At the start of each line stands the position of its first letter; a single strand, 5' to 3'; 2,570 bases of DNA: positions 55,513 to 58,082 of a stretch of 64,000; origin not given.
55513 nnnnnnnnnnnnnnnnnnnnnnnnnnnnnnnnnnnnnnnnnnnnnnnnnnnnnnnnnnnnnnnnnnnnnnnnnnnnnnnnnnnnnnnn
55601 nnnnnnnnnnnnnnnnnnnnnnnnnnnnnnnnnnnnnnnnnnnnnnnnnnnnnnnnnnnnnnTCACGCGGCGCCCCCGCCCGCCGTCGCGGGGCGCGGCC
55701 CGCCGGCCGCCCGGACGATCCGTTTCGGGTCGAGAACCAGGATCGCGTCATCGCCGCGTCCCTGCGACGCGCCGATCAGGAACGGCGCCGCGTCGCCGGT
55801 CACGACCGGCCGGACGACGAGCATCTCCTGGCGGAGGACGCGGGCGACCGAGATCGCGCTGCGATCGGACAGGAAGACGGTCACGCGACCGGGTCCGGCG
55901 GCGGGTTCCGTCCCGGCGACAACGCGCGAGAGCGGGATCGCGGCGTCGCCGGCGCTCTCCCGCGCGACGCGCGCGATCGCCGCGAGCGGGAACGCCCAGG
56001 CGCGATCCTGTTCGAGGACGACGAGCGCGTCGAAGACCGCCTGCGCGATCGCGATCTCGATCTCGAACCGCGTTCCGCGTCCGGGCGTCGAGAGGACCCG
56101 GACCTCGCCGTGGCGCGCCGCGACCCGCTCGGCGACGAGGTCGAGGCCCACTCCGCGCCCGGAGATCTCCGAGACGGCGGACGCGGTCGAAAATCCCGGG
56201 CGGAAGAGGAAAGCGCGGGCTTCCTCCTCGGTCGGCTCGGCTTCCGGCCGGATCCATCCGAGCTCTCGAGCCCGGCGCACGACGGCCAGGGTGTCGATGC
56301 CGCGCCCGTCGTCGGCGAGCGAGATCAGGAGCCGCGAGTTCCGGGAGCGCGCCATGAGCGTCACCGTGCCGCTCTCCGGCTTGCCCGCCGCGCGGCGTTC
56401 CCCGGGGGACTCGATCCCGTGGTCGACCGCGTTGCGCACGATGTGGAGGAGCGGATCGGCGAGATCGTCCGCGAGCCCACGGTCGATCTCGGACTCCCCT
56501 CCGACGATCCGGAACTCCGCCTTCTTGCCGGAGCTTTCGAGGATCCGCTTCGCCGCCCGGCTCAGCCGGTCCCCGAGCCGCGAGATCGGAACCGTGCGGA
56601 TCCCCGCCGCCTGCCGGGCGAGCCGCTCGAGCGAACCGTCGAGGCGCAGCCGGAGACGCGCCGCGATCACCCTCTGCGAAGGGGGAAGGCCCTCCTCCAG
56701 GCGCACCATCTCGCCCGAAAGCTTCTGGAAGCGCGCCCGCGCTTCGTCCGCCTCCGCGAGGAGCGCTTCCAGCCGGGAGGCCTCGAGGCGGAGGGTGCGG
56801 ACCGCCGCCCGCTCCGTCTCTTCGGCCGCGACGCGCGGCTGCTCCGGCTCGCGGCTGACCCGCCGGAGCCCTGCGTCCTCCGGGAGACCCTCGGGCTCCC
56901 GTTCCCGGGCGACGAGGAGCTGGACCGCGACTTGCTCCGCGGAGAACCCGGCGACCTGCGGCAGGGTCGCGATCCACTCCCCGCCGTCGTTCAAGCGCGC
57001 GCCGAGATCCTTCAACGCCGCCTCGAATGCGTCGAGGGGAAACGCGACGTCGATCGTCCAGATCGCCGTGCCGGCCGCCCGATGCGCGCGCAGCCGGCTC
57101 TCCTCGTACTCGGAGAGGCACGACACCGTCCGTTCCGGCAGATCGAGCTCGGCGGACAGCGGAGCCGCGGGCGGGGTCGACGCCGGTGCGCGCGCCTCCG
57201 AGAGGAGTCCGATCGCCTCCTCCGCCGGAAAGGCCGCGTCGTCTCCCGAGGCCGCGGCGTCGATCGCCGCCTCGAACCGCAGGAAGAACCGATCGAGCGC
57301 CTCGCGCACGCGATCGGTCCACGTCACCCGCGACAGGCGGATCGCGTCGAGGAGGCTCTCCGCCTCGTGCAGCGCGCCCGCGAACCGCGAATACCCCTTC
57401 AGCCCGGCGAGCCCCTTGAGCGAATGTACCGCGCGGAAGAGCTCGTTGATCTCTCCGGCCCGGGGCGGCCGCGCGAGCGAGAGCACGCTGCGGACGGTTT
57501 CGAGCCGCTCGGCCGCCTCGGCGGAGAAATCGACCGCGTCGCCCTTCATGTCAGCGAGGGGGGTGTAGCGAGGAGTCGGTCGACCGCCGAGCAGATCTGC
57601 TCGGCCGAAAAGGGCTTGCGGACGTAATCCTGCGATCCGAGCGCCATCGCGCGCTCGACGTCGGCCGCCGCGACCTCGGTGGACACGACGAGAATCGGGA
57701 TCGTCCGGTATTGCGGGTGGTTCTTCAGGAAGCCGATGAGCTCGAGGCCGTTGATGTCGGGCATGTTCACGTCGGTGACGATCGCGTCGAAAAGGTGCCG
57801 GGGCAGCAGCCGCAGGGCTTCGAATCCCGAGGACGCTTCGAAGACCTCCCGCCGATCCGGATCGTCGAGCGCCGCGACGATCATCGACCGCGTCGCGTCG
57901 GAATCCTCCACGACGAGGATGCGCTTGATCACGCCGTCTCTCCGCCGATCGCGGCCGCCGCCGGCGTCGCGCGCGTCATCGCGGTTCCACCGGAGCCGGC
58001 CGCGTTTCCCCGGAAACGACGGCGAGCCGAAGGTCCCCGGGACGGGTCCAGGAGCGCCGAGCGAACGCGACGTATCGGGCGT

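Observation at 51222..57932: MCP-less chemosensory operon carrying an embedded HEAT-repeat protein (Che7/Cpc7-like architecture) and a truncated CheW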

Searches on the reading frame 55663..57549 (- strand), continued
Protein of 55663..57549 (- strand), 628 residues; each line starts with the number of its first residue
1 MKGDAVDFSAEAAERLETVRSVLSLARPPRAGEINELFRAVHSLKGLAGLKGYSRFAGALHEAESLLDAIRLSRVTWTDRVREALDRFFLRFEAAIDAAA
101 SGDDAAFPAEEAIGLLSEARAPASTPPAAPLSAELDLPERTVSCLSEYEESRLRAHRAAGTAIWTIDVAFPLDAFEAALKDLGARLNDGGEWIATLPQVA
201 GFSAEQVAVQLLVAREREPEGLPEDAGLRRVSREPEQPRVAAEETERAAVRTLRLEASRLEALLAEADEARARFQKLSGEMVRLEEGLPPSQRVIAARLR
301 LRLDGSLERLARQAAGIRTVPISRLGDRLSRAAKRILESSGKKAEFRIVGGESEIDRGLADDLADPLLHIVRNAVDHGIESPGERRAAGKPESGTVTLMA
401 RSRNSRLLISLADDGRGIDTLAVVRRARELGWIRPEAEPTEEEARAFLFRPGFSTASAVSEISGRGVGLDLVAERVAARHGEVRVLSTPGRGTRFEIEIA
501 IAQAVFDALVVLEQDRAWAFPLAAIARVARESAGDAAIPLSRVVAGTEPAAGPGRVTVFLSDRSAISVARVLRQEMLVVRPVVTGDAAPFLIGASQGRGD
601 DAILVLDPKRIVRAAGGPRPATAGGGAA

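Call 55: fold_search(model_id=the predicted structure, library=pdb)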
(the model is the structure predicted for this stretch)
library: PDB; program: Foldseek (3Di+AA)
matches with E <= 10: 817; with E <= 0.001: 324
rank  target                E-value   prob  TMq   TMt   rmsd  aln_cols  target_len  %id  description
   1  3ja6_C                2.1e-24  1.00  0.30  0.47  12.6       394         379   28  Cryo-electron Tomography and All-atom Molecular Dynamics Simulations Reveal a Novel Kinase Conformational Switch in Ba (released 2015-12-09)
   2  8c5v_A                1.1e-23  1.00  0.30  0.47  11.0       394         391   26  Chemotaxis core signalling unit from E protein lysed E. coli cells (released 2023-09-13)
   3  6s1k_A                1.5e-23  1.00  0.30  0.46  13.6       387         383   26  E. coli Core Signaling Unit, carrying QQQQ receptor mutation (released 2020-01-22)
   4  1b3q_A                8.3e-23  1.00  0.29  0.48  13.3       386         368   27  CRYSTAL STRUCTURE OF CHEA-289, A SIGNAL TRANSDUCING HISTIDINE KINASE (released 1999-12-15)
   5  1b3q_B                3.8e-22  1.00  0.29  0.48  15.9       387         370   28  CRYSTAL STRUCTURE OF CHEA-289, A SIGNAL TRANSDUCING HISTIDINE KINASE (released 1999-12-15)
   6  2ch4_A                1.3e-21  1.00  0.28  0.53  15.4       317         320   31  Complex between Bacterial Chemotaxis histidine kinase CheA domains P4 and P5 and receptor-adaptor protein CheW (released 2006-04-18)
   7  2ch4_B                3.9e-20  1.00  0.27  0.54  16.0       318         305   27  Complex between Bacterial Chemotaxis histidine kinase CheA domains P4 and P5 and receptor-adaptor protein CheW (released 2006-04-18)
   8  4xiv_A                4.0e-17  1.00  0.29  0.69  10.7       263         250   33  Kinase and Dimerization (P3P4) of the Thermotoga maritima CheA kinase (released 2015-11-04)
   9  4xiv_B                1.0e-16  1.00  0.29  0.68  10.8       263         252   33  Kinase and Dimerization (P3P4) of the Thermotoga maritima CheA kinase (released 2015-11-04)
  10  1i59_B                7.9e-16  1.00  0.27  0.85   4.4       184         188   41  STRUCTURE OF THE HISTIDINE KINASE CHEA ATP-BINDING DOMAIN IN COMPLEX WITH ADPNP AND MAGENSIUM (released 2001-08-26)
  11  6mi6_B                1.2e-15  1.00  0.28  0.89   2.9       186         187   41  STRUCTURE OF CHEA DOMAIN P4 IN COMPLEX WITH AN ADP ANALOG (released 2018-12-05)
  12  1i58_A                2.4e-15  1.00  0.27  0.86   3.3       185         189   40  STRUCTURE OF THE HISTIDINE KINASE CHEA ATP-BINDING DOMAIN IN COMPLEX WITH ATP ANALOG ADPCP AND MAGNESIUM (released 2001-08-26)
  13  1i59_A                2.9e-15  1.00  0.27  0.91   2.4       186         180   36  STRUCTURE OF THE HISTIDINE KINASE CHEA ATP-BINDING DOMAIN IN COMPLEX WITH ADPNP AND MAGENSIUM (released 2001-08-26)
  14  6mi6_A                3.4e-15  1.00  0.27  0.89   3.0       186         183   40  STRUCTURE OF CHEA DOMAIN P4 IN COMPLEX WITH AN ADP ANALOG (released 2018-12-05)
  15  1i5b_A                4.4e-15  1.00  0.27  0.91   2.1       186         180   35  STRUCTURE OF CHEA DOMAIN P4 IN COMPLEX WITH ADPNP AND MANGANESE (released 2001-08-26)
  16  1i5c_A                4.6e-15  1.00  0.27  0.88   2.9       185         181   35  STRUCTURE OF CHEA DOMAIN P4 IN COMPLEX WITH ADP (released 2001-08-26)
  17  1i5c_B                5.9e-15  1.00  0.27  0.90   2.6       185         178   36  STRUCTURE OF CHEA DOMAIN P4 IN COMPLEX WITH ADP (released 2001-08-26)
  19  1i5a_A                6.5e-15  1.00  0.27  0.90   2.3       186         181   35  STRUCTURE OF CHEA DOMAIN P4 IN COMPLEX WITH ADPCP AND MANGANESE (released 2001-08-26)
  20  1i5a_B                7.2e-15  1.00  0.27  0.90   1.8       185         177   37  STRUCTURE OF CHEA DOMAIN P4 IN COMPLEX WITH ADPCP AND MANGANESE (released 2001-08-26)
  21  1i5b_B                7.2e-15  1.00  0.27  0.89   2.4       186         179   35  STRUCTURE OF CHEA DOMAIN P4 IN COMPLEX WITH ADPNP AND MANGANESE (released 2001-08-26)
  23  1i5d                  1.1e-14  1.00  0.28  0.87   3.0       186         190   41  STRUCTURE OF CHEA DOMAIN P4 IN COMPLEX WITH TNP-ATP (released 2001-08-26)
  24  6mi6_D                1.1e-14  1.00  0.26  0.89   2.8       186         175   36  STRUCTURE OF CHEA DOMAIN P4 IN COMPLEX WITH AN ADP ANALOG (released 2018-12-05)
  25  6mi6_C                1.1e-14  1.00  0.27  0.87   3.2       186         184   39  STRUCTURE OF CHEA DOMAIN P4 IN COMPLEX WITH AN ADP ANALOG (released 2018-12-05)
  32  3ur1_A                2.0e-12  1.00  0.20  0.46  10.6       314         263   22  The structure of a ternary complex between CheA domains P4 and P5 with CheW and with a truncated fragment of TM14, a c (released 2012-03-07)
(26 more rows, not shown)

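Call 62: find_encoding_contigs(protein=P0115, flank=10000, max_places=1)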
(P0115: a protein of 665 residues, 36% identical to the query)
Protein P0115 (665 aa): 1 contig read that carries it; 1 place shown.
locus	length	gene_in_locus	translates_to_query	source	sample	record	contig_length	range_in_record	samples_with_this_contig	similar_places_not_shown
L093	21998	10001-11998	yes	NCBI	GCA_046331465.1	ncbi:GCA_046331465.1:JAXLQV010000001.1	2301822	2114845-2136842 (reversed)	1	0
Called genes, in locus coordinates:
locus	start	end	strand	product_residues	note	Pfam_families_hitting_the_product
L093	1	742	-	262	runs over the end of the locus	PF01790:LGT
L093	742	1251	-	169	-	PF01252:Peptidase_A8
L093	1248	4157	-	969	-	PF00133:tRNA-synt_1, PF01921:tRNA-synt_1f (faint), PF09334:tRNA-synt_1g, PF01406:tRNA-synt_1e (weak), PF08264:Anticodon_1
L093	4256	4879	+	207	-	PF00702:Hydrolase, PF12710:HAD, PF13419:HAD_2, PF13242:Hydrolase_like (weak)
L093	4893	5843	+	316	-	PF01408:GFO_IDH_MocA, PF22725:GFO_IDH_MocA_C3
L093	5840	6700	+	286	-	PF01048:PNP_UDP_1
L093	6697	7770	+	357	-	PF00294:PfkB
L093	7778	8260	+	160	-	PF00885:DMRL_synthase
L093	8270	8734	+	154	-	PF01029:NusB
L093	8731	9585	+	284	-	PF01841:Transglut_core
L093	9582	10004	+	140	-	PF00072:Response_reg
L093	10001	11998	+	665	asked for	PF01627:Hpt, PF02895:H-kinase_dim (weak), PF02518:HATPase_c, PF01584:CheW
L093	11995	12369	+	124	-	PF01584:CheW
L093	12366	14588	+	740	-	PF13646:HEAT_2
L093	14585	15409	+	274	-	PF01739:CheR, PF13489:Methyltransf_23 (weak), PF08242:Methyltransf_12, PF13649:Methyltransf_25 (faint)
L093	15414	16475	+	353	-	PF00072:Response_reg, PF01339:CheB_methylest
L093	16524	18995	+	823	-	PF00133:tRNA-synt_1, PF09334:tRNA-synt_1g, PF13603:tRNA-synt_1_2, PF00133:tRNA-synt_1, PF08264:Anticodon_1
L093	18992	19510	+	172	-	PF04390:LptE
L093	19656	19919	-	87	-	-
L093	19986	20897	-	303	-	PF13428:TPR_14 (faint), PF13432:TPR_16 (faint), PF07719:TPR_2 (faint), PF13525:YfiO, PF14559:TPR_19 (weak), PF13174:TPR_6 (weak)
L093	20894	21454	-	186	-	PF00691:OmpA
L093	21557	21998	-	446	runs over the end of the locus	PF26549:Tricorn_N (weak), PF26550:Tricorn_2nd, PF25174:Beta-prop_THOC3 (weak), PF26549:Tricorn_N, PF26550:Tricorn_2nd, PF26549:Tricorn_N, PF07676:PD40, PF07676:PD40, +4 more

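Call 63: find_encoding_contigs(protein=P0058, flank=10000, max_places=1)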
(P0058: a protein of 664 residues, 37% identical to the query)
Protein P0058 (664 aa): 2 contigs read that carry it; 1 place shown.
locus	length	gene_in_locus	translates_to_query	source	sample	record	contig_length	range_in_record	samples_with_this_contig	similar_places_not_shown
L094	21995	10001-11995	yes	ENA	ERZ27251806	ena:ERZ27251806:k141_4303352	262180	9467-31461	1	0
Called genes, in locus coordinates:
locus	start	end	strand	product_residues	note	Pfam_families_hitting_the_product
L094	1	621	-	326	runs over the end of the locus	PF01479:S4, PF00849:PseudoU_synth_2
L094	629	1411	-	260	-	PF01790:LGT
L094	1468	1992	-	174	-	PF01252:Peptidase_A8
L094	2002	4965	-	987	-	PF00133:tRNA-synt_1, PF01921:tRNA-synt_1f (faint), PF09334:tRNA-synt_1g, PF01406:tRNA-synt_1e (weak), PF08264:Anticodon_1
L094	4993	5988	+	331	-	PF01408:GFO_IDH_MocA, PF22725:GFO_IDH_MocA_C3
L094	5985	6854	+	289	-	PF01048:PNP_UDP_1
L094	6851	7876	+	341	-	PF00294:PfkB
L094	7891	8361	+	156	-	PF00885:DMRL_synthase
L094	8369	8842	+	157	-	PF01029:NusB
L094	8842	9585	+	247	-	PF01841:Transglut_core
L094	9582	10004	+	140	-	PF00072:Response_reg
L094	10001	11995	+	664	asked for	PF01627:Hpt, PF02518:HATPase_c, PF01584:CheW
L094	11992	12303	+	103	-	PF01584:CheW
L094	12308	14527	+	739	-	PF02985:HEAT (faint), PF13646:HEAT_2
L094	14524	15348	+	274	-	PF03705:CheR_N (faint), PF13649:Methyltransf_25 (faint), PF01739:CheR, PF13489:Methyltransf_23 (weak), PF08242:Methyltransf_12 (weak)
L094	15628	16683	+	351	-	PF00072:Response_reg, PF01339:CheB_methylest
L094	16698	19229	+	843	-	PF00133:tRNA-synt_1, PF09334:tRNA-synt_1g, PF13603:tRNA-synt_1_2, PF00133:tRNA-synt_1, PF08264:Anticodon_1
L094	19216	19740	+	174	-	PF04390:LptE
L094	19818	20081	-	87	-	PF01649:Ribosomal_S20p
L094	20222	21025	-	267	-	PF14559:TPR_19 (faint), PF07719:TPR_2 (faint), PF12895:ANAPC3 (faint), PF13525:YfiO, PF13432:TPR_16, PF13174:TPR_6 (weak)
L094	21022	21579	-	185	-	PF00691:OmpA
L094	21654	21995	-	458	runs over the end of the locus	PF04052:TolB_N (weak), PF26550:Tricorn_2nd, PF26549:Tricorn_N, PF07676:PD40, PF07676:PD40, PF26549:Tricorn_N, PF26550:Tricorn_2nd, PF26549:Tricorn_N, +5 more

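Call 64: find_encoding_contigs(protein=P0117, flank=10000, max_places=1)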
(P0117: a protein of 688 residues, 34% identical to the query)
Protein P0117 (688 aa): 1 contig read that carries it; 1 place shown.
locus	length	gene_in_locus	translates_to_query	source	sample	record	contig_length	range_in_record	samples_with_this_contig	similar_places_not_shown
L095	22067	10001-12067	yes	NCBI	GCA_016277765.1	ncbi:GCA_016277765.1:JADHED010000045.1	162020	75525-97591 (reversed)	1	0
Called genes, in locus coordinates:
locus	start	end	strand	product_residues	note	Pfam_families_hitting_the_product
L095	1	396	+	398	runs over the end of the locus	-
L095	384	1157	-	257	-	PF01790:LGT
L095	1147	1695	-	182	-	PF01252:Peptidase_A8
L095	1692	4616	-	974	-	PF00133:tRNA-synt_1, PF09334:tRNA-synt_1g, PF01406:tRNA-synt_1e, PF01921:tRNA-synt_1f (weak), PF08264:Anticodon_1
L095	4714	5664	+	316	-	PF01408:GFO_IDH_MocA, PF22725:GFO_IDH_MocA_C3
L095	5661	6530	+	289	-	PF01048:PNP_UDP_1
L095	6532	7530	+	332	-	PF00294:PfkB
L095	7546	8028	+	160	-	PF00885:DMRL_synthase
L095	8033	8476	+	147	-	PF01029:NusB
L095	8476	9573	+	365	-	PF01841:Transglut_core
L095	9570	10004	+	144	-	PF00072:Response_reg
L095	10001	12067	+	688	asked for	PF01627:Hpt, PF02895:H-kinase_dim (faint), PF02518:HATPase_c, PF01584:CheW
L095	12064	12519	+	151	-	PF01584:CheW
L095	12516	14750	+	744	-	PF02985:HEAT (faint), PF13646:HEAT_2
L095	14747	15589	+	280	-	PF01739:CheR, PF08242:Methyltransf_12 (faint)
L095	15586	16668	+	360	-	PF00072:Response_reg, PF01339:CheB_methylest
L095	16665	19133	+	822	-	PF00133:tRNA-synt_1, PF09334:tRNA-synt_1g, PF13603:tRNA-synt_1_2, PF00133:tRNA-synt_1, PF08264:Anticodon_1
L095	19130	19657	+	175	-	PF04390:LptE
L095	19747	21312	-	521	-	PF07728:AAA_5 (faint)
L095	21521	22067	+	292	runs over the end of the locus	PF01797:Y1_Tnp (faint)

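Call 78: search_protein_families(library=ncbifam, proteins=[window:55663-57549:-], max_evalue=0.001)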
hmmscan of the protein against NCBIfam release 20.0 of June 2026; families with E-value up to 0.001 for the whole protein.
window:55663-57549:- (628 aa): 12 families
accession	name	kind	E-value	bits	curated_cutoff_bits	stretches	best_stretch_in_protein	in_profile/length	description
NF041336.1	CheA_Halo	equivalog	4.6e-60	204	950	2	313-531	347-567/666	chemotaxis protein CheA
NF007835.0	PRK10547.1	equivalog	1.3e-45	156.2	793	2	313-529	336-551/670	chemotaxis protein CheA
NF008298.1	PRK11086.1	subfamily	7.2e-07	28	520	1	442-501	471-525/529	DcuS/MalK family sensor histidine kinase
NF010411.0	PRK13837.1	equivalog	3.9e-06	25.1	647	1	447-501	626-675/828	two-component system VirA-like sensor kinase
NF046044.1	PnpS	equivalog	1e-05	24.8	400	0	462-499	352-389/390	two-component system histidine kinase PnpS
TIGR02966.1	phoR_proteo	equivalog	3.8e-05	22.9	334.2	0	460-498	294-332/333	phosphate regulon sensor histidine kinase PhoR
NF008468.0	PRK11360.1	equivalog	9.3e-05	21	646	1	442-502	554-609/616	two-component system sensor histidine kinase AtoS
TIGR02956.1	TMAO_torS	equivalog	0.00017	19.8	676.5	1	442-504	624-685/967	TMAO reductase system sensor histidine kinase/response regulator TorS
NF047874.1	MASE3_PAS_HK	subfamily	0.0002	20.3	560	1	462-503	586-626/655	MASE3 domain-containing sensor histidine kinase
NF007688.0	PRK10364.1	equivalog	0.00033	19.5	479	0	448-501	403-451/460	two-component system sensor histidine kinase ZraS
NF011874.0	PRK15347.1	equivalog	0.00073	17.7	852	0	460-502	573-615/921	two component system sensor kinase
NF041832.1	near_NosP_CTERM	subfamily_domain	0.00085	18.5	400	0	461-504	183-228/370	NahK/ErcS family hybrid sensor histidine kinase/response regulator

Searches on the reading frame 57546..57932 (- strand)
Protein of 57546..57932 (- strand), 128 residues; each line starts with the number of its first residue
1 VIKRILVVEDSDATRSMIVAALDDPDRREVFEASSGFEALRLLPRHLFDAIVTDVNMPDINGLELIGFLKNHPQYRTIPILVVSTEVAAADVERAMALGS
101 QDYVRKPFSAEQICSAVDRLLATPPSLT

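Call 4: search_protein_families(library=pfam, proteins=[window:57546-57932:-], max_evalue=0.01)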
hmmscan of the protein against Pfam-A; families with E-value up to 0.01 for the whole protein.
window:57546-57932:- (128 aa): 1 family
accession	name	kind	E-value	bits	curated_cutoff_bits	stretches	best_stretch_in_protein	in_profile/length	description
PF00072.30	Response_reg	-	2.8e-25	89.1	30.2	1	5-117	1-110/111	Response regulator receiver domain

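Call 78: search_protein_families(library=ncbifam, proteins=[window:57546-57932:-], max_evalue=0.001)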
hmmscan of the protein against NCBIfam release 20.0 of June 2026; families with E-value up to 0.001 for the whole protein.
window:57546-57932:- (128 aa): 93 families (the best 25 are shown)
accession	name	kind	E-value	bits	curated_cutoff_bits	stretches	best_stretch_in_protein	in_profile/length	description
TIGR02154.1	PhoB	equivalog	9.1e-19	67.7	296.2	1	1-118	1-117/226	phosphate regulon transcriptional regulator PhoB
NF007969.0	PRK10693.1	equivalog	3.1e-18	65.9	329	1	3-109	8-111/337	two-component system response regulator RssB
NF041866.1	EpsW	equivalog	4.7e-16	58.6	200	1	3-123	6-127/131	exopolysaccharide biosynthesis response regulator EpsW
NF007901.0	PRK10610.1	equivalog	1.1e-15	57.9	189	1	4-116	7-119/129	chemotaxis response regulator CheY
NF007135.0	PRK09581.1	equivalog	1.2e-15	57.3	474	1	1-118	1-117/457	PleD family two-component system response regulator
NF011874.0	PRK15347.1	equivalog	1.4e-15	56.4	852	1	4-118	692-807/921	two component system sensor kinase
NF053854.1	RespRegPhoBBctds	equivalog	1.7e-15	57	270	1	5-121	1-115/225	two-component system response regulator PhoB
NF045505.1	RR_RssB_Pseudo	equivalog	2.6e-15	56.4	700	1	4-109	7-109/394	two-component system response regulator RssB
NF008469.0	PRK11361.1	equivalog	5.4e-15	55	714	1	2-121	4-120/461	acetoacetate metabolism transcriptional regulator AtoC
NF006900.1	PRK09390.1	equivalog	6.3e-15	55.3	255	1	4-123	6-122/203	response regulator FixJ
TIGR02956.1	TMAO_torS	equivalog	9.1e-15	53.8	676.5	1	3-122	702-821/967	TMAO reductase system sensor histidine kinase/response regulator TorS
NF001965.0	PRK00742.1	subfamily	1.2e-14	54.2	293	1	4-111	5-112/357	chemotaxis-specific protein-glutamate methyltransferase CheB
NF008296.0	PRK11083.1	equivalog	1.3e-14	54.2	273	1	3-121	4-118/228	two-component system response regulator CreB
NF041733.1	resp_reg_CseB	equivalog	1.3e-13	50.8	350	1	4-117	2-111/228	two-component system response regulator CseB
TIGR01818.1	ntrC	equivalog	1.6e-13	50.3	558.6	1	5-122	1-115/463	nitrogen regulation protein NR(I)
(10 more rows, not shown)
